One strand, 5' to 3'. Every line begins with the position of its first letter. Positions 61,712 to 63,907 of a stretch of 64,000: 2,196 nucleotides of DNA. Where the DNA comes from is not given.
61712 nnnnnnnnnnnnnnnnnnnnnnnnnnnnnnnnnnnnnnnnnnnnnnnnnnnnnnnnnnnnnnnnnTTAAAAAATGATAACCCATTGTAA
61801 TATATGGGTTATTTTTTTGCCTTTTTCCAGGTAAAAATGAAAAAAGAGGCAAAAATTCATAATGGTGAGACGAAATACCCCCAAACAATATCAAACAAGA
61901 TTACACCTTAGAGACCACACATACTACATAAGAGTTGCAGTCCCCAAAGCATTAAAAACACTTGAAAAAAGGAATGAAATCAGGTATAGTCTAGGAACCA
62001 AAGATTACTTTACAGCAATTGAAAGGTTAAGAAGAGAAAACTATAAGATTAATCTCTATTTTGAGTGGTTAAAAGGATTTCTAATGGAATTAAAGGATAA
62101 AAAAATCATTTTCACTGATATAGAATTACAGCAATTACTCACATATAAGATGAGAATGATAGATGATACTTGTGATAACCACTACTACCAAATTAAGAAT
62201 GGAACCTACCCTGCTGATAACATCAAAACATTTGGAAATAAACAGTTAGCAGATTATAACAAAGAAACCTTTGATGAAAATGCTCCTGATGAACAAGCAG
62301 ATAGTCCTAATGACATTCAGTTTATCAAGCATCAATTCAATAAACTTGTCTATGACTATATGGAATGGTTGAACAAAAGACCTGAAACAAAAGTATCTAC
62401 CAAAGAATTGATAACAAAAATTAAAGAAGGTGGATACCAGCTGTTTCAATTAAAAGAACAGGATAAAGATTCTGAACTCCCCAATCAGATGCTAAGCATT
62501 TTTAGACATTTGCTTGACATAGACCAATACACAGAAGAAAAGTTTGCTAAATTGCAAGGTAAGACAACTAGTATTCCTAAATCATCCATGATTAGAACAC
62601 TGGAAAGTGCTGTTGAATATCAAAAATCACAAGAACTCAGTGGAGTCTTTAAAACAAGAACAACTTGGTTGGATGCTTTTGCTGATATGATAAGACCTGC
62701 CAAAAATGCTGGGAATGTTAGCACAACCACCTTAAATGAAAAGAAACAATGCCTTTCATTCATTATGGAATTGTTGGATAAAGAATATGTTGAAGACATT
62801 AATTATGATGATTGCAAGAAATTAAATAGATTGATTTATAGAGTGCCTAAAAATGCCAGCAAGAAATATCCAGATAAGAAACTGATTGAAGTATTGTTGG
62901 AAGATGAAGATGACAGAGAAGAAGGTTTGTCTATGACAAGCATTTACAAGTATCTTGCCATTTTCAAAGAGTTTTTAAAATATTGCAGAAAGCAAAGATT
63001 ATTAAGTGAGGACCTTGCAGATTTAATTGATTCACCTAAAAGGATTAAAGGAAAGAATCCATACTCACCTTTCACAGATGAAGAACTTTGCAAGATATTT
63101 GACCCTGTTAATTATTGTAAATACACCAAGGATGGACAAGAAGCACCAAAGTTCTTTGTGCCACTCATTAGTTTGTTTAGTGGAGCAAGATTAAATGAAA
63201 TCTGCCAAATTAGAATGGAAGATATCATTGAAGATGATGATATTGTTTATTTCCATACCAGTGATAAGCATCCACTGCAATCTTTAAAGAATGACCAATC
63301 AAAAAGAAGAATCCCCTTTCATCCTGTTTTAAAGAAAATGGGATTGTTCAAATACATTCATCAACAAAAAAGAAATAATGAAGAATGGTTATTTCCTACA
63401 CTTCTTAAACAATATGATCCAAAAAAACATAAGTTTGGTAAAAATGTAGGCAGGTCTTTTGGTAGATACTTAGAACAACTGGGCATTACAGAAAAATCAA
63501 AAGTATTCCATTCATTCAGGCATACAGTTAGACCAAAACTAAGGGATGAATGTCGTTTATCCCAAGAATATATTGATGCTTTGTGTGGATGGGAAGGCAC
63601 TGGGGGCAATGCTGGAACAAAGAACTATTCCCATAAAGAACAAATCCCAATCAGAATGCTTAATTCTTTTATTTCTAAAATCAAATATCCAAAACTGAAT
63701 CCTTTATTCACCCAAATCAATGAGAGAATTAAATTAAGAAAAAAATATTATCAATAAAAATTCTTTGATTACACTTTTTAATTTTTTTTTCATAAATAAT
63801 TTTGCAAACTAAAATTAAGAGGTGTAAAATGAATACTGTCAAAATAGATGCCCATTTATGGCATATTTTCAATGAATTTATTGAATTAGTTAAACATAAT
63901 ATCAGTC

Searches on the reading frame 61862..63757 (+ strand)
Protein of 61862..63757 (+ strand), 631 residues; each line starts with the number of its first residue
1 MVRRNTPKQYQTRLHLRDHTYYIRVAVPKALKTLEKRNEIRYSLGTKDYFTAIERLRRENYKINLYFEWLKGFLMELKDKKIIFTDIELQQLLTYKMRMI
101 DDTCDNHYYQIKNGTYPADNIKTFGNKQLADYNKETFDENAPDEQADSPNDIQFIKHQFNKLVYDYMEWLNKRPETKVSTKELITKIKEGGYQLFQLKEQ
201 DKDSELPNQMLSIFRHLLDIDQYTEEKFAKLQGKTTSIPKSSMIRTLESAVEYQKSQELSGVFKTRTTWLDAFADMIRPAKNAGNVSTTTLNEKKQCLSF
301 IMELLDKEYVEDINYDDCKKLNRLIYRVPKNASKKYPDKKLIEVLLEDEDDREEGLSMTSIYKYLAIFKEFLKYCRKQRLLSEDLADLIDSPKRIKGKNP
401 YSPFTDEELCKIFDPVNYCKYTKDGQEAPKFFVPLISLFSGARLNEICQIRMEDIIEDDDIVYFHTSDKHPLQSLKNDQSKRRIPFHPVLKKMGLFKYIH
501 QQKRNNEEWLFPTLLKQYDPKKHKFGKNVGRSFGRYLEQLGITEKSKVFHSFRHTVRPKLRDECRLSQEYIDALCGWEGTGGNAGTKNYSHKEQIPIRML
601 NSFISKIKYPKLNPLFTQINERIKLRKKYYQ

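Call 11: search_protein_families(library=ncbifam, proteins=[window:61862-63757:+], max_evalue=1e-8)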
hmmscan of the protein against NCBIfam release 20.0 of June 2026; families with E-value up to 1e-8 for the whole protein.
window:61862-63757:+ (631 aa): 0 families

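Call 17: search_protein_families(library=pfam, proteins=[window:61862-63757:+], max_evalue=0.001)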
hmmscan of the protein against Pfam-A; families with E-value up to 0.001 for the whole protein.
window:61862-63757:+ (631 aa): 2 families
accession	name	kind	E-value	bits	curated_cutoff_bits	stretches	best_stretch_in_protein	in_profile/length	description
PF20172.3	DUF6538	-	3.3e-13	49.5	27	1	14-69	2-57/60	Domain of unknown function (DUF6538)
PF00589.27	Phage_integrase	-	1.2e-07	32.1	27.1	1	435-578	29-157/172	Phage integrase family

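Call 60: find_encoding_contigs(protein=window:61862-63757:+, flank=10000, max_places=2)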
Protein window:61862-63757:+ (631 aa): no gene with exactly this product is on record in the collection.

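Call 68: search_protein_families(library=phrogs, proteins=[window:61862-63757:+], max_evalue=0.001)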
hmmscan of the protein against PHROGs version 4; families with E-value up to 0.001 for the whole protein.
window:61862-63757:+ (631 aa): 2 families
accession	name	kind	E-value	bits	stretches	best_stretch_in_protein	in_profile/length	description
phrog_1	-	integration and excision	2.4e-22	80.9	1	266-557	163-403/611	integrase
phrog_216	-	integration and excision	2.8e-11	44.1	1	361-556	15-191/301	integrase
